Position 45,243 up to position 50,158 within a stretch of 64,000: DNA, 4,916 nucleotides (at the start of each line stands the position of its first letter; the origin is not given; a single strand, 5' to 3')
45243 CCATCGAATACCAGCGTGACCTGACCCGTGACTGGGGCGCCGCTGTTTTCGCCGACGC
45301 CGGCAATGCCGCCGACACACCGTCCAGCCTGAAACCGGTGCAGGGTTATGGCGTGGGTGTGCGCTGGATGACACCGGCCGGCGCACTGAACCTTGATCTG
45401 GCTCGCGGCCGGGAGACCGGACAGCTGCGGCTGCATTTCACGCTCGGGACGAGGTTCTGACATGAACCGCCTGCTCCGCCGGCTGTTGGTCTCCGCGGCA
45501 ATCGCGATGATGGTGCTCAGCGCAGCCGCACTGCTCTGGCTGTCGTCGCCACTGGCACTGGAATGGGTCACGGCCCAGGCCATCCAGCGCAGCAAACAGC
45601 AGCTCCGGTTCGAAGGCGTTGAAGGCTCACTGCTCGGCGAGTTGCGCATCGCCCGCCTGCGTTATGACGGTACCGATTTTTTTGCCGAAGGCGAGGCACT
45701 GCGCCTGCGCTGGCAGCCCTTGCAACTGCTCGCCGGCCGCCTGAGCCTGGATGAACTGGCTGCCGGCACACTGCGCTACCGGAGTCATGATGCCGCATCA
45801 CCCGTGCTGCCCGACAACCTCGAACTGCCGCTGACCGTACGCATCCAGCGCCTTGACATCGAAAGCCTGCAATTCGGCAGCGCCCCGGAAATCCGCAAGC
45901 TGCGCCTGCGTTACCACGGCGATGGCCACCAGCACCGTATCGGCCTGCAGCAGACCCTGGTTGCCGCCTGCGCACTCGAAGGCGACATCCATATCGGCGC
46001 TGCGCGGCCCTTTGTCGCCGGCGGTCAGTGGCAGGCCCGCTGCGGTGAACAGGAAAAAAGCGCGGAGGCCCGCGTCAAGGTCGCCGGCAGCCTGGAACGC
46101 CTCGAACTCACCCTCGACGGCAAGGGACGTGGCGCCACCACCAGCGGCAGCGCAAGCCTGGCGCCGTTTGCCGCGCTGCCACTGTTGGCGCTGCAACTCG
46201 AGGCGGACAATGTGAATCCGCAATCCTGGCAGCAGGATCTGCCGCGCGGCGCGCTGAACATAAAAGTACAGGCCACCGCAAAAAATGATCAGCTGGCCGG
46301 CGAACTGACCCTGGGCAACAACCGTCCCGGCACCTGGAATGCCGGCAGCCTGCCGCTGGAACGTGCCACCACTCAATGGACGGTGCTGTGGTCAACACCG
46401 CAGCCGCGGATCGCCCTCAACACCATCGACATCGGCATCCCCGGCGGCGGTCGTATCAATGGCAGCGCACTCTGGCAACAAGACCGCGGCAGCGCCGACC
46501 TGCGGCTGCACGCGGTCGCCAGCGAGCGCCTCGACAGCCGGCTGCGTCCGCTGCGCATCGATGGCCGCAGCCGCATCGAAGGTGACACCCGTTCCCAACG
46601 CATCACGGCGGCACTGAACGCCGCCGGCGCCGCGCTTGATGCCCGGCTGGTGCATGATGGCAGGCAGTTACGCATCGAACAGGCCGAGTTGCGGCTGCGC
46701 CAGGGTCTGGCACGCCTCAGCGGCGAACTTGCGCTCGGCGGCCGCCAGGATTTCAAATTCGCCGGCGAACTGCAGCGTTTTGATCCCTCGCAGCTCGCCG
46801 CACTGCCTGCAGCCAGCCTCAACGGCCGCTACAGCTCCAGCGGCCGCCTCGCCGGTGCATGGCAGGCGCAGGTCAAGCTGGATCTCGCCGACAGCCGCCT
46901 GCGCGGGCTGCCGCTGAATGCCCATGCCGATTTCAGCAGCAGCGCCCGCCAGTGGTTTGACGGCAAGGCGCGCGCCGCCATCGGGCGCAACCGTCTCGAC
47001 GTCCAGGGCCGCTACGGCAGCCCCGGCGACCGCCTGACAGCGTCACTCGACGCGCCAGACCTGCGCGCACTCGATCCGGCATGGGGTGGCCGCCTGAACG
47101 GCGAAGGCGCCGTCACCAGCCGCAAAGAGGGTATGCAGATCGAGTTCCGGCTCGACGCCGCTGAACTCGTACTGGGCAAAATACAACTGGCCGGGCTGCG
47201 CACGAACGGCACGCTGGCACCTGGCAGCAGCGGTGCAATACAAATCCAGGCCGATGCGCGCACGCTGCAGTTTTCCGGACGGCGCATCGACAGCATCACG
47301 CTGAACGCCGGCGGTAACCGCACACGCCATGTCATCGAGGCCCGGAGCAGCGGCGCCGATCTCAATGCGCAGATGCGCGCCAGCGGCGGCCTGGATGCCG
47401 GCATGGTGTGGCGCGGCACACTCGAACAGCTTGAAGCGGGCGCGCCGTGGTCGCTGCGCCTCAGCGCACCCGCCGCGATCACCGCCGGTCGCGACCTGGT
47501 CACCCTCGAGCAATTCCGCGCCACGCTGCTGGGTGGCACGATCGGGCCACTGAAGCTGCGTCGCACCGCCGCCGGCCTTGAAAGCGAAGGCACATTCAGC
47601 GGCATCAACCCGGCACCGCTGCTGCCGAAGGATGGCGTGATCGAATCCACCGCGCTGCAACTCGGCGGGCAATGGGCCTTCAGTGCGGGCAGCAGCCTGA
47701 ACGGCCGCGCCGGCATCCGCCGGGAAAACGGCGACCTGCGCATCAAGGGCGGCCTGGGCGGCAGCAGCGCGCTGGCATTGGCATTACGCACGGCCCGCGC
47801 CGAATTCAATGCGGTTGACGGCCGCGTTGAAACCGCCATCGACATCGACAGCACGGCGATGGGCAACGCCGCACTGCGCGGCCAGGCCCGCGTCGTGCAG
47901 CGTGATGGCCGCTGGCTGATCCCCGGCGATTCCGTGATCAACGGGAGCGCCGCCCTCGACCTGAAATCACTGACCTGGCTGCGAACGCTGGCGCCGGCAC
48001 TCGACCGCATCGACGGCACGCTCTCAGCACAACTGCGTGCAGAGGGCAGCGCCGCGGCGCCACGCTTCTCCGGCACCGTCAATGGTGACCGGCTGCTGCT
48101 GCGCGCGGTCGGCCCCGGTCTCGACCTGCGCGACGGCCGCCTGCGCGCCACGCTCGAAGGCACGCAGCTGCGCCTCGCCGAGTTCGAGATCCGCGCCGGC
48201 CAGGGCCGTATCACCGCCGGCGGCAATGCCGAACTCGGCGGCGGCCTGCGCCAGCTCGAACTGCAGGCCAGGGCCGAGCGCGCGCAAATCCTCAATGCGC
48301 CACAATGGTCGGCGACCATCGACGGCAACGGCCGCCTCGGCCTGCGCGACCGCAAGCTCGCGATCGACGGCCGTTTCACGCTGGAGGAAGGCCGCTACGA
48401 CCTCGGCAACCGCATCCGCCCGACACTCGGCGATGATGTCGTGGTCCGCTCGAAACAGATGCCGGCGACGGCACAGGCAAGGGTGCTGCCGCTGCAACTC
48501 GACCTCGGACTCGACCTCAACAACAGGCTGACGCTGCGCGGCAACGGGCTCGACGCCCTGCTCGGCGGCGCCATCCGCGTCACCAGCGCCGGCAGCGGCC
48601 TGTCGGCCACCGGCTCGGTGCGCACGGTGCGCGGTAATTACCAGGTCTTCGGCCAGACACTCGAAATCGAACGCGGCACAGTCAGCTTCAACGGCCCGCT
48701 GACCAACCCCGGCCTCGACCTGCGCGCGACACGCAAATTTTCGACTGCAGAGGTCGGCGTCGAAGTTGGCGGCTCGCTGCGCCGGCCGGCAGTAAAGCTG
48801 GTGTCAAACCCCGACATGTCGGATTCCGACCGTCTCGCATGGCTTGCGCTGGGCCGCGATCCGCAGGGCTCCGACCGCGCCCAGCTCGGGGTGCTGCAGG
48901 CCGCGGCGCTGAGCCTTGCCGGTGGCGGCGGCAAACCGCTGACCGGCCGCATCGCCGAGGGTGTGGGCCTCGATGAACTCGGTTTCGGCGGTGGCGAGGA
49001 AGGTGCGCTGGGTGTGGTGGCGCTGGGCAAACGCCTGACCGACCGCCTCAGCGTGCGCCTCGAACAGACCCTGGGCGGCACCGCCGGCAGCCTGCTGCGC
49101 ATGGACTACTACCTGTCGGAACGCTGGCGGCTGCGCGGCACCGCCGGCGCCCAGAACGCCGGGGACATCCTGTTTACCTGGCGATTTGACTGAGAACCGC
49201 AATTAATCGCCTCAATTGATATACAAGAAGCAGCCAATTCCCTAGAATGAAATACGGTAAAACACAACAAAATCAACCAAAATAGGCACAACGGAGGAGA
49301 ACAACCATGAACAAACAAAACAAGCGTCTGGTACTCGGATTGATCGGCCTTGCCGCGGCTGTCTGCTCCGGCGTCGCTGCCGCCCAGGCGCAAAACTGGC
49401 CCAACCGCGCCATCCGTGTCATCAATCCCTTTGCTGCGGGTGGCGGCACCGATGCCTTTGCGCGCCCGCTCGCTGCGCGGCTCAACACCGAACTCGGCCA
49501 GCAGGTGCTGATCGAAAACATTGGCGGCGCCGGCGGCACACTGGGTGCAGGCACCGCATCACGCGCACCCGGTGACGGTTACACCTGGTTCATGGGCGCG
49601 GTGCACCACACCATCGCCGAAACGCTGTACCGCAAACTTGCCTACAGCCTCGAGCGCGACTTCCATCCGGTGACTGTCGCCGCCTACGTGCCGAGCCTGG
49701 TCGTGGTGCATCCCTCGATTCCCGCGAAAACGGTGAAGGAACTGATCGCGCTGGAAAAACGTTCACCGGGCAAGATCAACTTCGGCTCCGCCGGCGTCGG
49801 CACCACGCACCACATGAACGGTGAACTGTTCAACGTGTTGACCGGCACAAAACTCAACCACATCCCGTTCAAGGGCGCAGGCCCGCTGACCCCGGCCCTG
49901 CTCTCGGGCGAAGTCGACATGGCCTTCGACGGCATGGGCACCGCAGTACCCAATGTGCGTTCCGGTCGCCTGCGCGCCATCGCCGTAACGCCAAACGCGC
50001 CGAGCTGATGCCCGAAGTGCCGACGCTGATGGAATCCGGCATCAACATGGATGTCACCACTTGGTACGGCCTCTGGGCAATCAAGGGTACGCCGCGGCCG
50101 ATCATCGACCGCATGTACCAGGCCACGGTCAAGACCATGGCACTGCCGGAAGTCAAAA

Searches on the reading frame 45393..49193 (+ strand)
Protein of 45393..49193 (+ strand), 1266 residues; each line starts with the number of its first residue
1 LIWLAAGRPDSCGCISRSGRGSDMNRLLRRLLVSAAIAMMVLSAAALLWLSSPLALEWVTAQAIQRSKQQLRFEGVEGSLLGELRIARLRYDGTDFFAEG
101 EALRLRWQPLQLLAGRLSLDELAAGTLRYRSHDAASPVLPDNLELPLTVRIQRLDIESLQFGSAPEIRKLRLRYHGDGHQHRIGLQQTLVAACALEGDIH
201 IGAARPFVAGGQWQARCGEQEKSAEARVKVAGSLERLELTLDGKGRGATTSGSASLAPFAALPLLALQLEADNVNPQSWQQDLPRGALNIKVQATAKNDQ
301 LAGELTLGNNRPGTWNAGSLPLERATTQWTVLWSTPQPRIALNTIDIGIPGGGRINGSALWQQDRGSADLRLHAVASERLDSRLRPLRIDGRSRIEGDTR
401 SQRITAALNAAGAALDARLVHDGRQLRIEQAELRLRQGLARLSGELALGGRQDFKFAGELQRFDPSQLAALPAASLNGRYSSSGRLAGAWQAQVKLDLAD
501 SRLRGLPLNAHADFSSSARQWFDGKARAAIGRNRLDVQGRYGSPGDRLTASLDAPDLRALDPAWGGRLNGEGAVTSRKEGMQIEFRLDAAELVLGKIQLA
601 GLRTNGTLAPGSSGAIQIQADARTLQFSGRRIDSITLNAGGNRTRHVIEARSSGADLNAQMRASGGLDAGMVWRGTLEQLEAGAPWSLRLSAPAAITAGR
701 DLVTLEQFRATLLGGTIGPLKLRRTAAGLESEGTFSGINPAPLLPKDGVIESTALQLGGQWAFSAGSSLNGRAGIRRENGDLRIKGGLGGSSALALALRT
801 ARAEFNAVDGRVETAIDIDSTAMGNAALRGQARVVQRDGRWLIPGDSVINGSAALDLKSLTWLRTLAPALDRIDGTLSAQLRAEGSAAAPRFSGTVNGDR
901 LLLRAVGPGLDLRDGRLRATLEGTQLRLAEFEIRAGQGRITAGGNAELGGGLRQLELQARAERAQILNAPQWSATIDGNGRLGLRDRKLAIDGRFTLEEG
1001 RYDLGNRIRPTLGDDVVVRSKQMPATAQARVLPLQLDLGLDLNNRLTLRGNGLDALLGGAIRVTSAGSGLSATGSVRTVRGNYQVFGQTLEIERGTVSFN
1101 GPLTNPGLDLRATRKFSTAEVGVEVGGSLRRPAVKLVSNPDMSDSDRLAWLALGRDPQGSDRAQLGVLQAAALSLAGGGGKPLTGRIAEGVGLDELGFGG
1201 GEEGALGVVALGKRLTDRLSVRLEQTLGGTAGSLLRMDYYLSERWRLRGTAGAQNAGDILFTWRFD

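Call 101: search_protein_families(library=pfam, proteins=[window:45393-49193:+], max_evalue=0.00001)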
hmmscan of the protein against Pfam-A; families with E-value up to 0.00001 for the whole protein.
window:45393-49193:+ (1266 aa): 1 family
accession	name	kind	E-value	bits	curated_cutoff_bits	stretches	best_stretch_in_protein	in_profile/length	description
PF04357.19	TamB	-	2.3e-47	162.5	22.4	1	934-1265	6-381/381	TamB, inner membrane protein subunit of TAM complex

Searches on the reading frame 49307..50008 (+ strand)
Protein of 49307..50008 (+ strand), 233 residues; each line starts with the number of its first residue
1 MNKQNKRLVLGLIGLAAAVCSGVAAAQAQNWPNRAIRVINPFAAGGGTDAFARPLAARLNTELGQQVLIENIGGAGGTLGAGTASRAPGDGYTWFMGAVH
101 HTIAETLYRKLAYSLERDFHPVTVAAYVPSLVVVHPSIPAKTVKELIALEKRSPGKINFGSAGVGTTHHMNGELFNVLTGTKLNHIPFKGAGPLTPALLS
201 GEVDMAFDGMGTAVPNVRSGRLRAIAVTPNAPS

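Call 101: search_protein_families(library=pfam, proteins=[window:49307-50008:+], max_evalue=0.00001)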
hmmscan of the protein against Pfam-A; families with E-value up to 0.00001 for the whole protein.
window:49307-50008:+ (233 aa): 1 family
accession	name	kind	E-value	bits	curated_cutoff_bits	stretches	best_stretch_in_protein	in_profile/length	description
PF03401.19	TctC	-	4.2e-42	145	27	1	52-230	2-180/274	Tripartite tricarboxylate transporter family receptor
